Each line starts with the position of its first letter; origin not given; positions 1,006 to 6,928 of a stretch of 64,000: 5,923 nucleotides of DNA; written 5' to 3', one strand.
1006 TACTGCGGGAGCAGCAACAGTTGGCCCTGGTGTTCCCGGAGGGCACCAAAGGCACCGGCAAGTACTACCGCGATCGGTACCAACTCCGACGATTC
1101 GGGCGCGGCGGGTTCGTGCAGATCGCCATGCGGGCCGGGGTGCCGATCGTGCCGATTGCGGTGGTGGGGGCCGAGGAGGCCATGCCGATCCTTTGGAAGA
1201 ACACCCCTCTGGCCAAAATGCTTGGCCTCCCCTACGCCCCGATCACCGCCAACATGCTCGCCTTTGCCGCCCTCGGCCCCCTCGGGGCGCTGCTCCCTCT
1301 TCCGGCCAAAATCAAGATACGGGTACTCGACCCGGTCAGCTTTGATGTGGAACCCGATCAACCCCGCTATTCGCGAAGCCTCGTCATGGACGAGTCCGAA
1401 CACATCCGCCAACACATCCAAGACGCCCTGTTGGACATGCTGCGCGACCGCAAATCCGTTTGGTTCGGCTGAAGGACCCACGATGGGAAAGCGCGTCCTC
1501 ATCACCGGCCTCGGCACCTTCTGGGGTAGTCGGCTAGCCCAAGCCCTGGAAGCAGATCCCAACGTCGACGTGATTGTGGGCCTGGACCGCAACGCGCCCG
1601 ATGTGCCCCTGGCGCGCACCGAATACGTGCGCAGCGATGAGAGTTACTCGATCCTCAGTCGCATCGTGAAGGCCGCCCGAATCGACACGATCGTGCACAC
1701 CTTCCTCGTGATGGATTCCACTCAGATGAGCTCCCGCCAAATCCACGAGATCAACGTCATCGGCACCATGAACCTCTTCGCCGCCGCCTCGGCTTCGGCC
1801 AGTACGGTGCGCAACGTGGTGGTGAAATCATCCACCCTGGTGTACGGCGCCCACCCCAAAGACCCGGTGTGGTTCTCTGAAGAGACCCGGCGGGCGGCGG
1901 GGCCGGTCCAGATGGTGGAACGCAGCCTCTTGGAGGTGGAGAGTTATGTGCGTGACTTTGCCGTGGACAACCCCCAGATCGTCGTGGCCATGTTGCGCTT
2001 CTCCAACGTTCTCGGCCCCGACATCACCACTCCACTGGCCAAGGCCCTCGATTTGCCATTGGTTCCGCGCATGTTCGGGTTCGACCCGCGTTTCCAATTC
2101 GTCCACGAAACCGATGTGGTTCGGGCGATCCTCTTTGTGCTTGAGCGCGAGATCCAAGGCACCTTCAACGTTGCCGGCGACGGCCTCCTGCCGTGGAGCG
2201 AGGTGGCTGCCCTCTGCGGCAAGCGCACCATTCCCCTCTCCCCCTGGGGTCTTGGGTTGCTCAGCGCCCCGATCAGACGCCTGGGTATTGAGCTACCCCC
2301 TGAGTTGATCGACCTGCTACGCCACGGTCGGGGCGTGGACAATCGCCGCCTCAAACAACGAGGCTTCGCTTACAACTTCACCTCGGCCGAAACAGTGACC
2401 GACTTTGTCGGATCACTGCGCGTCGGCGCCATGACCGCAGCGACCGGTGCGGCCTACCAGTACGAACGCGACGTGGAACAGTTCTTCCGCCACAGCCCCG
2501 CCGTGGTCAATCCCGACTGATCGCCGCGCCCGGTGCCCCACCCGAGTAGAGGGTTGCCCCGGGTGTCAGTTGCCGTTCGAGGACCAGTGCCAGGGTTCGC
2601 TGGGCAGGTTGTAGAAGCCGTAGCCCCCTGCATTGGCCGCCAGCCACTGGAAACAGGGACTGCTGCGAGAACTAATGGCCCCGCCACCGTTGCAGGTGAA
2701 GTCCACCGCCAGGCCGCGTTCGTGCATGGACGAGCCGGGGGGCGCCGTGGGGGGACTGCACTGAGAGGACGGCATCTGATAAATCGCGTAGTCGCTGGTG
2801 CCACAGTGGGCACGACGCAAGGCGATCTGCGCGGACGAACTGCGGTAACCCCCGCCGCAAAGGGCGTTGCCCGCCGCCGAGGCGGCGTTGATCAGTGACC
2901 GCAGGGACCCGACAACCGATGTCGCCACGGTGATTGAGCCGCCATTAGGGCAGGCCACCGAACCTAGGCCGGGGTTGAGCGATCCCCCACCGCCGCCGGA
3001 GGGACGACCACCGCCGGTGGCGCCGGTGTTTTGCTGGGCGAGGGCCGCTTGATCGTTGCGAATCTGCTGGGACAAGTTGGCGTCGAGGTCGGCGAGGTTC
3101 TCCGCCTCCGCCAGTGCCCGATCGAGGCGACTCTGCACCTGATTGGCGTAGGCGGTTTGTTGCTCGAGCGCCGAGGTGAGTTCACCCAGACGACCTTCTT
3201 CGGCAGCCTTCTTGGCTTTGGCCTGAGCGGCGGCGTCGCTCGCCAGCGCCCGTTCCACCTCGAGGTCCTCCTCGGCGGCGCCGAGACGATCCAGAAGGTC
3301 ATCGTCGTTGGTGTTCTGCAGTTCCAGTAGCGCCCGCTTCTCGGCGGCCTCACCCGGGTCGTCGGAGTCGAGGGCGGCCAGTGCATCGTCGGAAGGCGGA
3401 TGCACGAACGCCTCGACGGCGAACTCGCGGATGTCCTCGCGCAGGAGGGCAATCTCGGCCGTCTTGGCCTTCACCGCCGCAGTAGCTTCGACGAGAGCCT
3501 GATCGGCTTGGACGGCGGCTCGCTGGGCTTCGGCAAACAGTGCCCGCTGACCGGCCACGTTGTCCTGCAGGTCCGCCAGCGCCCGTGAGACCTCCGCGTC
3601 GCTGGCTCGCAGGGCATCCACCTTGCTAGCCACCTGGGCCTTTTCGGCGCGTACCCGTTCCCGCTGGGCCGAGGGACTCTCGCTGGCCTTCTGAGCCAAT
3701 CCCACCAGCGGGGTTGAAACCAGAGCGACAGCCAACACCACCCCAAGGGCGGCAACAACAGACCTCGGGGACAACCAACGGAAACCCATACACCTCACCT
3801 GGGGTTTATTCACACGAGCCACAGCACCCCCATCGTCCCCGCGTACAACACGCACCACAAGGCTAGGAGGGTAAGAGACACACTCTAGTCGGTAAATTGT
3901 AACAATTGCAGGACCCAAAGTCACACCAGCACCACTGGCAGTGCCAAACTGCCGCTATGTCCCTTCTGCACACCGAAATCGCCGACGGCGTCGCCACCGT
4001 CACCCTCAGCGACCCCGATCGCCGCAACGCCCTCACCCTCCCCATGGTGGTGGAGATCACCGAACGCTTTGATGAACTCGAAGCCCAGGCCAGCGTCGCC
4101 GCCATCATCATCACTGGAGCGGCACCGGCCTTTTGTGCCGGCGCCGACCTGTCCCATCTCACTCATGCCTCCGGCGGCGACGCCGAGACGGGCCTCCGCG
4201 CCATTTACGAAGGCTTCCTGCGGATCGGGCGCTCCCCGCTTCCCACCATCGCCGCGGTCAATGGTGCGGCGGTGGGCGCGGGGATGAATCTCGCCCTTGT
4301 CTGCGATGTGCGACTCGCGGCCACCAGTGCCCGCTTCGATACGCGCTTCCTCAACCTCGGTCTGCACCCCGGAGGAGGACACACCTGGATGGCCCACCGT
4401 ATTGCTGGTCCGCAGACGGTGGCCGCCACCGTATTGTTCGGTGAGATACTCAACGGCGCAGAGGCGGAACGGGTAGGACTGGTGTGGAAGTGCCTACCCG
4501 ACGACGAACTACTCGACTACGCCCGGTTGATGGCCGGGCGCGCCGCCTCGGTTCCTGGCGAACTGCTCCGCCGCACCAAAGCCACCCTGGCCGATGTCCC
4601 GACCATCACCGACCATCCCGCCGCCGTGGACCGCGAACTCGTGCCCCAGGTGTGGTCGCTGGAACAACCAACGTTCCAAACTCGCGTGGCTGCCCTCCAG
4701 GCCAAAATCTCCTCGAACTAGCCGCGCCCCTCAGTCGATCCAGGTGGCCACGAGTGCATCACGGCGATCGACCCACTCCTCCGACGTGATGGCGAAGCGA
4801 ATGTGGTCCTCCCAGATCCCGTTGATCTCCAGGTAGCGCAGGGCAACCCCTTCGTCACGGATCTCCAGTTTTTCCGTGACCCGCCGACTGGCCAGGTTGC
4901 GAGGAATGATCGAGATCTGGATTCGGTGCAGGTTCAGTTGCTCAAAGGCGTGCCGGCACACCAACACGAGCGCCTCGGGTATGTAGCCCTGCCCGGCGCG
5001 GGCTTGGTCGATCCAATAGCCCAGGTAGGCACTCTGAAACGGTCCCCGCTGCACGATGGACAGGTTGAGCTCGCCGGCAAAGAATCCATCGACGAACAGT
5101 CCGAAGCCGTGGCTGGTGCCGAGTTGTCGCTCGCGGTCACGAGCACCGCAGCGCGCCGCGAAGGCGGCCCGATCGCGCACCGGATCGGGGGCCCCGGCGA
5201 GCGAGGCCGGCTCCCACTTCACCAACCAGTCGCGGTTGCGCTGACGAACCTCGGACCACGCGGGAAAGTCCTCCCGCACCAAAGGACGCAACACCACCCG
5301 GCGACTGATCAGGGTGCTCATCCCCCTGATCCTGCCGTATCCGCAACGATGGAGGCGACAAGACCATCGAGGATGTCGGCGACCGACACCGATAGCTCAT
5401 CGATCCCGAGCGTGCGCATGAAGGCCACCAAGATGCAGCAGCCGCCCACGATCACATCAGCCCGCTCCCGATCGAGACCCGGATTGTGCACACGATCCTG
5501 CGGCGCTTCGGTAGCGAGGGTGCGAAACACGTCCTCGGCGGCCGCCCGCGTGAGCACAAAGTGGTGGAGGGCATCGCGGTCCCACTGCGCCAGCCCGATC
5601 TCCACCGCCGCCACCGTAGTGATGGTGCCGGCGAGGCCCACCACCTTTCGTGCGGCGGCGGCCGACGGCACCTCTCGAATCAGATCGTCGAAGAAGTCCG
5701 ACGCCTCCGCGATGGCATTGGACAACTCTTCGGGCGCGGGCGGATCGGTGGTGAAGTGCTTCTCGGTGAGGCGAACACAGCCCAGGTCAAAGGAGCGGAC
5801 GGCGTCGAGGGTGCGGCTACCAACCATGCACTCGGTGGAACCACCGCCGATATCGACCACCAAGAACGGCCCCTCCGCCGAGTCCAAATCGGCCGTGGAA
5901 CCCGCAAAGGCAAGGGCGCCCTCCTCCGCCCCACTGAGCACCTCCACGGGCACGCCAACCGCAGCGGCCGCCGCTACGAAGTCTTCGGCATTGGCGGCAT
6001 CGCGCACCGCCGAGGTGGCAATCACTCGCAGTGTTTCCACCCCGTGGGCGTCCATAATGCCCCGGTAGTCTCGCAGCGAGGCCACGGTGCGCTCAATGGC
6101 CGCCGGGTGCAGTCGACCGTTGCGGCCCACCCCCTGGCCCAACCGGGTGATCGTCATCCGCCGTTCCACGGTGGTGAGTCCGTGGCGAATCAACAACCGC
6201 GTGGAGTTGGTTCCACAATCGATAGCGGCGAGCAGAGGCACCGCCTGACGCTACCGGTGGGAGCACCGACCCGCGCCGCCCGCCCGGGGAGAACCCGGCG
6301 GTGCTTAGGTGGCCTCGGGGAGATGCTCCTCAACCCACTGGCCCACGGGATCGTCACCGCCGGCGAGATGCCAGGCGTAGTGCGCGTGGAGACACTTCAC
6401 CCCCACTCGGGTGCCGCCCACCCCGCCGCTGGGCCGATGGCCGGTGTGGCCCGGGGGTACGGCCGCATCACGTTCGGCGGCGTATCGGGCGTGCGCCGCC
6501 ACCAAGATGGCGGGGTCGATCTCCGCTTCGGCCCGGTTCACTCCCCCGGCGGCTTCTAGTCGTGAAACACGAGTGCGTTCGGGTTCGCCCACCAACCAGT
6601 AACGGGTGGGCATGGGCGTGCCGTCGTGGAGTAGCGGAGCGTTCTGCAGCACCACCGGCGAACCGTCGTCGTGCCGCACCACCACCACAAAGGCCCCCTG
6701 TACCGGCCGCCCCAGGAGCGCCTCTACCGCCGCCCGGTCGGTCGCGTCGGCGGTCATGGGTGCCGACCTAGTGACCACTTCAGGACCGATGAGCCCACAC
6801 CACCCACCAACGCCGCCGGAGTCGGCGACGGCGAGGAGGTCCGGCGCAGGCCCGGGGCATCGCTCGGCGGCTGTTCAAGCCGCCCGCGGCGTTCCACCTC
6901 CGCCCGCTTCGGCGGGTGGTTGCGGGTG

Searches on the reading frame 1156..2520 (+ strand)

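Call 72: search_protein_families(library=pfam, proteins=[window:1156-2520:+], max_evalue=0.0001)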
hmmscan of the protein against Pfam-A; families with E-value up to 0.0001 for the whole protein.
window:1156-2520:+ (454 aa): 2 families
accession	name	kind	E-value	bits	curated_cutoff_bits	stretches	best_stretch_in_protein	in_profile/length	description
PF01370.27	Epimerase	-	7.5e-20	71.8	20.9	1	114-340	1-240/240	NAD dependent epimerase/dehydratase family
PF01073.25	3Beta_HSD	-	5.2e-05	22.8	22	1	173-288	63-184/280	3-beta hydroxysteroid dehydrogenase/isomerase family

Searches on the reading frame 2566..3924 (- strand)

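Call 72: search_protein_families(library=pfam, proteins=[window:2566-3924:-], max_evalue=0.0001)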
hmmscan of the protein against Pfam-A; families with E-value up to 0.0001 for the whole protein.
window:2566-3924:- (452 aa): 1 family
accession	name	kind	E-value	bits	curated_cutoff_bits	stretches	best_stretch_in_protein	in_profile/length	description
PF02557.22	VanY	-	7.2e-10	39.2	25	1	333-448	4-128/132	D-alanyl-D-alanine carboxypeptidase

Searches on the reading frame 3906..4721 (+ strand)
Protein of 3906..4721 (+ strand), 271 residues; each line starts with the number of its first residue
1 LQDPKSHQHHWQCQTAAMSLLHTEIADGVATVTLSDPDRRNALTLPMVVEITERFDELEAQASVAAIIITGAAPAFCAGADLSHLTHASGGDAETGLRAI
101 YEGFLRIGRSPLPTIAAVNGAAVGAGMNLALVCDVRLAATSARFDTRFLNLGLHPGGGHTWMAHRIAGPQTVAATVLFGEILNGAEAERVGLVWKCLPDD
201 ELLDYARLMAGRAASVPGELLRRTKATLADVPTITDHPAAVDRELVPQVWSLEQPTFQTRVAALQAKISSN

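Call 72: search_protein_families(library=pfam, proteins=[window:3906-4721:+], max_evalue=0.0001)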
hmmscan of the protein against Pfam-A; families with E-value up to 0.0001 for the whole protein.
window:3906-4721:+ (271 aa): 2 families
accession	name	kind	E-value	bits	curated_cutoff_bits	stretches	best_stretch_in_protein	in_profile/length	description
PF00378.25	ECH_1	-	2.3e-50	171.7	27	1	25-228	2-205/251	Enoyl-CoA hydratase/isomerase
PF16113.10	ECH_2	-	3.2e-27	96.4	27.2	1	30-265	2-239/335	Enoyl-CoA hydratase/isomerase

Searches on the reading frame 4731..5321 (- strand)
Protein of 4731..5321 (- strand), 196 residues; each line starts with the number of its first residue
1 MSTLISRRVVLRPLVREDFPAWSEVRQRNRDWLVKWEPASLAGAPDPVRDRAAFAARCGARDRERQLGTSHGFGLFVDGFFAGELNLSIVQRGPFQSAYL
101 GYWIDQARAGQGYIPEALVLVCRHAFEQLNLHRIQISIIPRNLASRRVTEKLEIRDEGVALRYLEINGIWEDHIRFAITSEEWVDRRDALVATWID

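Call 72: search_protein_families(library=pfam, proteins=[window:4731-5321:-], max_evalue=0.0001)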
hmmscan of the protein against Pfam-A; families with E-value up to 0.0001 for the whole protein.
window:4731-5321:- (196 aa): 1 family
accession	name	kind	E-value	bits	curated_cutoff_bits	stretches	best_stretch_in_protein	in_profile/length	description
PF13302.13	Acetyltransf_3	-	1.2e-20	75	25.4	1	8-152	1-135/138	Acetyltransferase (GNAT) domain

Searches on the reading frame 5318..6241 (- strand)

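Call 72: search_protein_families(library=pfam, proteins=[window:5318-6241:-], max_evalue=0.0001)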
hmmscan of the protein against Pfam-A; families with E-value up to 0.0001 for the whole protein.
window:5318-6241:- (307 aa): 1 family
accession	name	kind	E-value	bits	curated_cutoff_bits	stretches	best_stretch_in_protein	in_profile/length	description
PF02541.22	Ppx-GppA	-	5.6e-59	200.4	27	1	20-297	8-280/285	Ppx/GppA phosphatase family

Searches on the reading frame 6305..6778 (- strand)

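Call 72: search_protein_families(library=pfam, proteins=[window:6305-6778:-], max_evalue=0.0001)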
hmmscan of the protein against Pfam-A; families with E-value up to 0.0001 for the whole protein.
window:6305-6778:- (157 aa): 1 family
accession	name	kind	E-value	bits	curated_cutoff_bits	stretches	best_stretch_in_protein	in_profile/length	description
PF04417.17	DUF501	-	1.3e-22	80.7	23.8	1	35-150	4-138/139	Protein of unknown function (DUF501)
